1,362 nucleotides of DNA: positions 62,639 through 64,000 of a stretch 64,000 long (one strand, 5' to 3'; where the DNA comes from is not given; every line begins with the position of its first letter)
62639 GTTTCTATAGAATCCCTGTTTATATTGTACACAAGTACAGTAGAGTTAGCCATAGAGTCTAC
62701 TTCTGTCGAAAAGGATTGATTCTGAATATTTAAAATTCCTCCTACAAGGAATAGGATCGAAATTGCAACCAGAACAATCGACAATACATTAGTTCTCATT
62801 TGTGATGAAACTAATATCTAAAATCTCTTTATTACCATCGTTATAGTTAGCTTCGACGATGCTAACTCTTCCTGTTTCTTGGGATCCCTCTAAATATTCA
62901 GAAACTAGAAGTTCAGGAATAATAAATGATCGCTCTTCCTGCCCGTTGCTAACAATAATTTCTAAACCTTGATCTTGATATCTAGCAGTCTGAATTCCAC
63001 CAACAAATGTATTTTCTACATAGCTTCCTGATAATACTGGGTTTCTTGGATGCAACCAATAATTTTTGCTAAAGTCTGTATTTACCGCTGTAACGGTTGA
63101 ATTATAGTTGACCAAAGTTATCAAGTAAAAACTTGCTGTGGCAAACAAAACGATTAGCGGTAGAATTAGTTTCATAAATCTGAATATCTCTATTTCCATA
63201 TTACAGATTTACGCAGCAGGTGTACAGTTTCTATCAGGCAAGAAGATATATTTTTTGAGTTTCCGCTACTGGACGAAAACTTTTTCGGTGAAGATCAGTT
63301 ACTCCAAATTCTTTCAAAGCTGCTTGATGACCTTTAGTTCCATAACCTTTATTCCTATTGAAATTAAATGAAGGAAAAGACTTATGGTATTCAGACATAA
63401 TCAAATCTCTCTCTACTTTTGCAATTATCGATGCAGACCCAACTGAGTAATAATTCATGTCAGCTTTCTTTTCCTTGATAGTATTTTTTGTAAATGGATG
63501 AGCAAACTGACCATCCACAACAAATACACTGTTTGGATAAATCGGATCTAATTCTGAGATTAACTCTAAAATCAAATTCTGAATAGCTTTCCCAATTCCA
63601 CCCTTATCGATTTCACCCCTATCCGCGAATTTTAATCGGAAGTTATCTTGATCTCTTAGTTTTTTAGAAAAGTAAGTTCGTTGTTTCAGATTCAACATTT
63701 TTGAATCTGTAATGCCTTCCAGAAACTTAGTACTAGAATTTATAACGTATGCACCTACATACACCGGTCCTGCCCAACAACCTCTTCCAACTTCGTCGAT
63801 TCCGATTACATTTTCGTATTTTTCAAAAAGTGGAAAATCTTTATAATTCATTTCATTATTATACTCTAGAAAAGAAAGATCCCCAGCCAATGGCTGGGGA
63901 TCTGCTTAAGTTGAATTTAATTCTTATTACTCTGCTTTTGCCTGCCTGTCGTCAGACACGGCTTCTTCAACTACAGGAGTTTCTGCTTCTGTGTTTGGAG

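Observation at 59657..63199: Operon of two small anchored proteins plus a 912-aa Cys-rich, FN3-like surface protein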

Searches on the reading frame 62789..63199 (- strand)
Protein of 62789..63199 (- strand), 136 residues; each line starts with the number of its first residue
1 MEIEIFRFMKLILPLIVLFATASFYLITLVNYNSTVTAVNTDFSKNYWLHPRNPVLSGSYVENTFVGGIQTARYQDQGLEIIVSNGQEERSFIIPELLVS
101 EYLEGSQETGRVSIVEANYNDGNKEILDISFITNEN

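Call 3: search_protein_families(library=pfam, proteins=[window:62789-63199:-], max_evalue=1)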
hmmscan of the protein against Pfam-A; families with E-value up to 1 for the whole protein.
window:62789-63199:- (136 aa): 0 families

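Call 4: search_protein_families(library=ncbifam, proteins=[window:62789-63199:-], max_evalue=1)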
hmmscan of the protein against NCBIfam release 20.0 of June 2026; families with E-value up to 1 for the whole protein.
window:62789-63199:- (136 aa): 0 families

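Call 57: search_protein_families(library=pfam, alignment_id=A6, max_evalue=1)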
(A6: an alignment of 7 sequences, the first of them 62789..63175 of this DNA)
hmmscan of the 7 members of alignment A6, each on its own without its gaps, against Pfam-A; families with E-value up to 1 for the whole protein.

A. member 1, window:62789-63175:- (128 aa): 0 families

B. families by the number of members that match (of 7 scanned): 4 families
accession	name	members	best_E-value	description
PF17431.7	YpmT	1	0.033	Uncharacterized YmpT-like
PF13623.11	SurA_N_2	1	0.047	SurA-like N-terminal domain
PF13800.11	Sigma_reg_N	1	0.18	Sigma factor regulator N-terminal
PF21148.3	NSUN5_fdxn-like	1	0.24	NOL1/NOP2/Sun domain family member 5, ferredoxin-like domain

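Call 59: search_solved_structures(query=A6, max_evalue=10)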
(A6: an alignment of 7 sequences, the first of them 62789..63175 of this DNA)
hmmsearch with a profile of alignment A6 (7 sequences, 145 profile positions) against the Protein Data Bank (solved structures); distinct sequences matched with E-value up to 10: 12.
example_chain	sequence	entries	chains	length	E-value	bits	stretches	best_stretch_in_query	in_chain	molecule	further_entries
1amx_A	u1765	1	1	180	0.32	14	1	56-111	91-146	COLLAGEN ADHESIN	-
8qma_F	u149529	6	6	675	0.38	13.8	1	26-104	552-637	PAP3 | PAP3, pTAC10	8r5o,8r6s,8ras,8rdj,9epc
4gb7_A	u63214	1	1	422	0.88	12.6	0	5-53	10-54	6-aminohexanoate-dimer hydrolase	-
2f68_X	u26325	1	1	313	0.91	12.5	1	56-111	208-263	Collagen adhesin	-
2f6a_A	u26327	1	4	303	1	12.4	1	56-111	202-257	Collagen adhesin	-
6ymx_I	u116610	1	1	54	1.2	12.2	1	12-44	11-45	Cytochrome b-c1 complex subunit 9, mitochondrial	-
6ymx_T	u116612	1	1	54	1.2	12.1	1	12-44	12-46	Cytochrome b-c1 complex subunit 9, mitochondrial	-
1ezv_I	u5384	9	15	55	1.2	12.1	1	12-44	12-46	UBIQUINOL-CYTOCHROME C REDUCTASE COMPLEX 7.3 KD PROTEIN | Ubiquinol-cytochrome C reductase complex 7.3 kDa protein | Cytochrome b-c1 complex subunit 9, mitochon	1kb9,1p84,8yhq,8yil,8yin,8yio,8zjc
1kyo_I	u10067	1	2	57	1.3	12.1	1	12-44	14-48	UBIQUINOL-CYTOCHROME C REDUCTASE COMPLEX 7.3 KD PROTEIN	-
4pd4_I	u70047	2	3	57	1.3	12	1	12-44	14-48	Cytochrome b-c1 complex subunit 9 | Cytochrome b-c1 complex subunit 9, mitochondrial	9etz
8rx1_G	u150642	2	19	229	1.3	12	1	35-102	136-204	CM1 | Ubiquitin-like protein SMT3,CDK5 regulatory subunit-associated protein 2,Microtubule-assoc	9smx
7evp_A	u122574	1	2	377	7.2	9.6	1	41-132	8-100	Beta sliding clamp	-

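Call 86: search_protein_families(library=phrogs, proteins=[window:62789-63175:-], max_evalue=0.1)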
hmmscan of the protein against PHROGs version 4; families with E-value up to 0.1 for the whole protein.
window:62789-63175:- (128 aa): 0 families

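Call 87: search_protein_families(library=padloc, proteins=[window:62789-63175:-], max_evalue=0.1)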
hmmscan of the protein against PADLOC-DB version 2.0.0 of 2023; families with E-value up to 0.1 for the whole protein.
window:62789-63175:- (128 aa): 0 families

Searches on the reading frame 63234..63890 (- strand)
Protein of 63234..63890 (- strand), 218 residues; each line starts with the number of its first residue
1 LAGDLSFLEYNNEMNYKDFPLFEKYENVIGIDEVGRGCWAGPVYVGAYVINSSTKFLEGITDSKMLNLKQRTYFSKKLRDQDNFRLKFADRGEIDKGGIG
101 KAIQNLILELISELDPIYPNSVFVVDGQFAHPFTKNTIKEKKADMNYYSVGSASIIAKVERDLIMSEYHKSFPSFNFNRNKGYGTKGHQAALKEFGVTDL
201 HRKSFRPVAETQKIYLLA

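Call 3: search_protein_families(library=pfam, proteins=[window:63234-63890:-], max_evalue=1)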
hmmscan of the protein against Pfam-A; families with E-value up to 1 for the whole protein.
window:63234-63890:- (218 aa): 1 family
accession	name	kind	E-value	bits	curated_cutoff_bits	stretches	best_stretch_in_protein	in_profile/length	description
PF01351.25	RNase_HII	-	4.5e-32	112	25.8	1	29-207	1-198/199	Ribonuclease HII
